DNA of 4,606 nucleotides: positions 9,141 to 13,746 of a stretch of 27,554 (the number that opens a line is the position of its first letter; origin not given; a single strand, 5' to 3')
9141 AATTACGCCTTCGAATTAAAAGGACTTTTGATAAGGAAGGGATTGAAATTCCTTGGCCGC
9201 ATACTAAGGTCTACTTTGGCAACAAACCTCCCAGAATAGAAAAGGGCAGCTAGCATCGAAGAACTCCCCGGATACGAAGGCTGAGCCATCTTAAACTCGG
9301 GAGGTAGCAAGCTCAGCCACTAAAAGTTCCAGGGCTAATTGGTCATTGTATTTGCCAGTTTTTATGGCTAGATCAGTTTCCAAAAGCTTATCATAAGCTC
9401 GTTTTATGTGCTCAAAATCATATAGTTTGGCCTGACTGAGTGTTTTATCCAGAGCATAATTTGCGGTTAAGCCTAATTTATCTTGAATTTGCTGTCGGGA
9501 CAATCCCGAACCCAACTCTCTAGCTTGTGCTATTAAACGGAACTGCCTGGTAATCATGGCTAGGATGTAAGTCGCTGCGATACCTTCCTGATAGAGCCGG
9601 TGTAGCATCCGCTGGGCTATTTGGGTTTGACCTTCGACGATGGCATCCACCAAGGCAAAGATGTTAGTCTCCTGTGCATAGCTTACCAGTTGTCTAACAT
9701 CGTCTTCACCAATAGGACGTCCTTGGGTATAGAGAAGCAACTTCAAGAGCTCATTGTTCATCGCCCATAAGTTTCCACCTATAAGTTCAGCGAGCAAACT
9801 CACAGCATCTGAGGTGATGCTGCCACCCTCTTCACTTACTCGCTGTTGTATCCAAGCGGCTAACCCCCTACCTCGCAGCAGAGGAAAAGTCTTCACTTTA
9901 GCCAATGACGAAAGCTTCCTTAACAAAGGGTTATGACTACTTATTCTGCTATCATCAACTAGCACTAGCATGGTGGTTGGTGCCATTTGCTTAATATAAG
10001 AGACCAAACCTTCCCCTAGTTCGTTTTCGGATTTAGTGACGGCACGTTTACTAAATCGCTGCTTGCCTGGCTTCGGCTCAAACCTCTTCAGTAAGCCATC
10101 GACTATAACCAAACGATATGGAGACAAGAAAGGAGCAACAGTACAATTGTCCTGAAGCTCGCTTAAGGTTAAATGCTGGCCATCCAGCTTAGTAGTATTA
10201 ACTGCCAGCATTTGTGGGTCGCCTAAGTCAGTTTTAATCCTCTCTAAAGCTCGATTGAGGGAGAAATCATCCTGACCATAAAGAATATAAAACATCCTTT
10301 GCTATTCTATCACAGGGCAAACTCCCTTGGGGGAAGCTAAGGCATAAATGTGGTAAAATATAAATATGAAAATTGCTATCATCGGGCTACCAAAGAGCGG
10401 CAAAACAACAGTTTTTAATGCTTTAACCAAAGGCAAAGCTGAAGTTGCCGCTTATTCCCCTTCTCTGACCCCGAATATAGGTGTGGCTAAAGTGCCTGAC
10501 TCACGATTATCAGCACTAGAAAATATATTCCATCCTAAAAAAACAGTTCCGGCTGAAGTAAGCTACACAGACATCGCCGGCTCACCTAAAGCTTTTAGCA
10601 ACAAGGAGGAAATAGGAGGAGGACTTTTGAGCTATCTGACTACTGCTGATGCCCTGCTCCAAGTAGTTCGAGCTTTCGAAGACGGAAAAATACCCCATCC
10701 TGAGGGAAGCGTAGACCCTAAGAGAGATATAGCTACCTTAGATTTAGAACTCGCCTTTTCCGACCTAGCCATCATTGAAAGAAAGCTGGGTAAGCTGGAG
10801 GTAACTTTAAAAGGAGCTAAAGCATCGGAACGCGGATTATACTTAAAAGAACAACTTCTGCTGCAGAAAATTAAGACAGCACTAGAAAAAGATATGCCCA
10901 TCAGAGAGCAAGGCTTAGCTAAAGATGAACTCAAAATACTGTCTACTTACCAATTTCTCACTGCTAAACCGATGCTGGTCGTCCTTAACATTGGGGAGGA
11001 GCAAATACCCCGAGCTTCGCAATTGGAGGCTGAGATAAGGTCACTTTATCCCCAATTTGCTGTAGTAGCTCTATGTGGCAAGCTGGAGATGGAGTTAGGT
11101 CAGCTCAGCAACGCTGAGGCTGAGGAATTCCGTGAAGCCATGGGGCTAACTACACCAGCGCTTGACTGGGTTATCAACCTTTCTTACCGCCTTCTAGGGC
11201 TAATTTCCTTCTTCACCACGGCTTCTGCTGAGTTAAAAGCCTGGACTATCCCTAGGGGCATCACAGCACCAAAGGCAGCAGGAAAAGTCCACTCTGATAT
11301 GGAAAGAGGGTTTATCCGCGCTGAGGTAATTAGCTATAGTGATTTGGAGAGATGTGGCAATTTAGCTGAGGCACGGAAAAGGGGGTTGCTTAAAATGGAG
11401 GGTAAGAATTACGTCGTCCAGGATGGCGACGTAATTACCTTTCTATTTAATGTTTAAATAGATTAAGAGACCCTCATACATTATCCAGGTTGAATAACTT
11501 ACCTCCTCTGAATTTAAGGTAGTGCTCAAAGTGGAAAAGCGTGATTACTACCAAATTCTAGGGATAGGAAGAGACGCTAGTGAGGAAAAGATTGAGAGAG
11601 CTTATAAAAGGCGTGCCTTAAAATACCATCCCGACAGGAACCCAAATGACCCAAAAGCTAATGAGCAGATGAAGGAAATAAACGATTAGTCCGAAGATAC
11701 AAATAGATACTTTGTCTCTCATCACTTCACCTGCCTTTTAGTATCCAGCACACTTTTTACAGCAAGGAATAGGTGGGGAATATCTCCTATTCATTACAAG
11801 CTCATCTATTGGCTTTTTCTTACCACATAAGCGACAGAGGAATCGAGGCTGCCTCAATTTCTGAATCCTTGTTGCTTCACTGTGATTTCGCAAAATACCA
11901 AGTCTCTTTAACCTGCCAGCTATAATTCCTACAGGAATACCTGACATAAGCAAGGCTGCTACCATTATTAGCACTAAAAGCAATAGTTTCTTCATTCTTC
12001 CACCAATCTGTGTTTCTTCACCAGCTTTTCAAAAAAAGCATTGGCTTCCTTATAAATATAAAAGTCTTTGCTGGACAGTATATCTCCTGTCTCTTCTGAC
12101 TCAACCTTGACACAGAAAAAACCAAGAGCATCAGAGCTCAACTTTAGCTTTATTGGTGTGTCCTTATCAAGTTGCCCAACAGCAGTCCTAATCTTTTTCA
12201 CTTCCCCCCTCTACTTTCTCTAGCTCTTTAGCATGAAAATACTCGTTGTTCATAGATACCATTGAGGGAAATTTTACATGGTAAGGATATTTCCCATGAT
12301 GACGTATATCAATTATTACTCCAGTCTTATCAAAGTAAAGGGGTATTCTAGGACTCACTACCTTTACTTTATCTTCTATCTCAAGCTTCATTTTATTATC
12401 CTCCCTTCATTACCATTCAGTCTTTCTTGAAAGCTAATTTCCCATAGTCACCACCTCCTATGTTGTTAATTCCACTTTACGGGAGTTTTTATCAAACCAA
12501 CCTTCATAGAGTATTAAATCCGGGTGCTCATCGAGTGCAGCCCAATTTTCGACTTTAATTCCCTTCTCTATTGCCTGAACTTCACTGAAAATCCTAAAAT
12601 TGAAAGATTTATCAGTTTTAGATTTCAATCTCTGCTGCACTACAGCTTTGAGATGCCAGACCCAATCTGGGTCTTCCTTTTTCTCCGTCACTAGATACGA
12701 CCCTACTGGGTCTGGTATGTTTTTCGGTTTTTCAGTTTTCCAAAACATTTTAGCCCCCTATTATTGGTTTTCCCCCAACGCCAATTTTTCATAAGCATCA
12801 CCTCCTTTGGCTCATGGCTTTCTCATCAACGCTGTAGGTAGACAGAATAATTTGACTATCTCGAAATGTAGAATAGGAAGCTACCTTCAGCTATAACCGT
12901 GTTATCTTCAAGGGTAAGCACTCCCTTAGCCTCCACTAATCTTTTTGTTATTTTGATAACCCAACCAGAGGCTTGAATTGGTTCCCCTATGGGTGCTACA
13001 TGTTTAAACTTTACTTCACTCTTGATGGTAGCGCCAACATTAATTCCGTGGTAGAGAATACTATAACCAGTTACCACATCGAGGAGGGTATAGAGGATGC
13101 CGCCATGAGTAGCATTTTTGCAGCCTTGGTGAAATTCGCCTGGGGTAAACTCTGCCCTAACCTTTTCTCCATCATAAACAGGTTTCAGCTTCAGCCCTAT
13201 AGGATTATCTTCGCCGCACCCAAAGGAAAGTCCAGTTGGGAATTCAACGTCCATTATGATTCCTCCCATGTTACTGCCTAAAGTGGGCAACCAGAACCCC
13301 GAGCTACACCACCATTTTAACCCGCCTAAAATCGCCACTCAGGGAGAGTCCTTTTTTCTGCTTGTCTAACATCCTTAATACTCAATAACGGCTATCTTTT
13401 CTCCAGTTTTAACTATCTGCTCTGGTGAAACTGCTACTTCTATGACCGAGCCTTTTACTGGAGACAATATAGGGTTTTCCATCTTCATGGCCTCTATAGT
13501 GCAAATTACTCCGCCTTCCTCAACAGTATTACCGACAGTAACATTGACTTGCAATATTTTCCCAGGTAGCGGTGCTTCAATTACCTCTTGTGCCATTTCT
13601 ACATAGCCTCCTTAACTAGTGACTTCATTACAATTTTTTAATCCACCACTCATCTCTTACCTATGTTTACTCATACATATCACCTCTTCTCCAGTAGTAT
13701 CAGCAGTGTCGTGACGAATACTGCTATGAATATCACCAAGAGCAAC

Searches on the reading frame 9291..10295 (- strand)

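Call 40: search_protein_families(library=pfam, proteins=[window:9291-10295:-], max_evalue=0.01)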
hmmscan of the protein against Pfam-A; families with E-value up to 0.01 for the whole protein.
window:9291-10295:- (334 aa): 3 families
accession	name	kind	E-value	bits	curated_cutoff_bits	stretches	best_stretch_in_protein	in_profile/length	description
PF21694.2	DNA_pol3_delta_C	-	2.3e-27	95.8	27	1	209-328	1-120/121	DNA polymerase III delta subunit, C-terminal domain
PF06144.19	DNA_pol3_delta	-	1.9e-08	34.7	21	1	3-135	1-121/124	DNA polymerase III, delta subunit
PF12169.13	DNA_pol3_gamma3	-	0.0013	18.9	24.4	1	196-327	2-125/143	DNA polymerase III subunits gamma and tau domain III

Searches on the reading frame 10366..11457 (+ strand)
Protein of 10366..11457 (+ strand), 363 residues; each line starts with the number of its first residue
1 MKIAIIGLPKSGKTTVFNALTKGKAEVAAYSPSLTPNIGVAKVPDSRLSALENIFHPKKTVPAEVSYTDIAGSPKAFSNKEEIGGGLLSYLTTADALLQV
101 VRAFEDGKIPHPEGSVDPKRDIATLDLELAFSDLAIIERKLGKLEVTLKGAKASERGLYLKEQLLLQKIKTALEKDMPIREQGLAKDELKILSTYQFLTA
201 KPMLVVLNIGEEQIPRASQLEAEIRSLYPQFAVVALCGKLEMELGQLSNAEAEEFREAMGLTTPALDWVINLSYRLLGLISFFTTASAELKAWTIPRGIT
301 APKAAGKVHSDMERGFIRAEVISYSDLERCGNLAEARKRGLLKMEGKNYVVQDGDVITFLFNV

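Call 40: search_protein_families(library=pfam, proteins=[window:10366-11457:+], max_evalue=0.01)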
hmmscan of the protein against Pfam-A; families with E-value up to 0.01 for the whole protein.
window:10366-11457:+ (363 aa): 5 families
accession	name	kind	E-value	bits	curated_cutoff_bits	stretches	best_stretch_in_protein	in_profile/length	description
PF06071.19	YchF-GTPase_C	-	1.2e-34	118.7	27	1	279-362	1-84/84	Protein of unknown function (DUF933)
PF01926.29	MMR_HSR1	-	2.3e-08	34.6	21.9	1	2-104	1-85/113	50S ribosome-binding GTPase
PF02421.24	FeoB_N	-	7.1e-06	26.1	27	1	2-31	2-31/156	Ferrous iron transport protein B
PF02824.27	TGS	-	0.0076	16.7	22.2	0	294-359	12-58/60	TGS domain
PF09439.16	SRPRB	-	0.008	16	25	0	3-31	6-34/178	Signal recognition particle receptor beta subunit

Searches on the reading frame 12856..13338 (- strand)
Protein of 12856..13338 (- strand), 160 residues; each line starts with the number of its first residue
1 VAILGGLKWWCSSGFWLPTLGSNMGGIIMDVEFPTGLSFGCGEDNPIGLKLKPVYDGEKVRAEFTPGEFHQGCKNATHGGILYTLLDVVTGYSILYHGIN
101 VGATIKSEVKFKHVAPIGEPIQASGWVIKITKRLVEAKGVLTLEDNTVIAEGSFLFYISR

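Call 40: search_protein_families(library=pfam, proteins=[window:12856-13338:-], max_evalue=0.01)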
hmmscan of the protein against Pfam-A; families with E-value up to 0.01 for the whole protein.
window:12856-13338:- (160 aa): 1 family
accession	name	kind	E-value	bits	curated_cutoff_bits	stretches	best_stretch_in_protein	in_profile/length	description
PF03061.28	4HBT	-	9.7e-08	32.7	20.6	1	77-149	4-78/79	Thioesterase superfamily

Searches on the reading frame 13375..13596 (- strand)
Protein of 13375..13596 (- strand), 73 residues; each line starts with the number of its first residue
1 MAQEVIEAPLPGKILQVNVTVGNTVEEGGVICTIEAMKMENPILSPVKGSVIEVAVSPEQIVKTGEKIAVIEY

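Call 40: search_protein_families(library=pfam, proteins=[window:13375-13596:-], max_evalue=0.01)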
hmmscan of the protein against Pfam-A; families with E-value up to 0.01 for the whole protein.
window:13375-13596:- (73 aa): 6 families
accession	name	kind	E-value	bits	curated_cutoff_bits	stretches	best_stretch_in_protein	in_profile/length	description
PF00364.28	Biotin_lipoyl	-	3e-16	59.4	22.1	1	5-71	2-73/73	Biotin-requiring enzyme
PF13533.13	Biotin_lipoyl_2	-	4.9e-10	39.4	29.8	1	6-35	3-32/32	Biotin-lipoyl like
PF13437.12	HlyD_3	-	9.3e-07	30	22.2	0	5-36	1-32/106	HlyD family secretion protein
PF01597.25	GCV_H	-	7e-05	23.2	22.2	1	12-55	31-75/122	Glycine cleavage H-protein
PF16576.10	HlyD_D23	-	0.00014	21.6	30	0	6-37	111-142/214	Barrel-sandwich domain of CusB or HlyD membrane-fusion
PF13375.12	RnfC_N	-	0.0013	19.1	25.6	1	14-64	41-90/101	RnfC Barrel sandwich hybrid domain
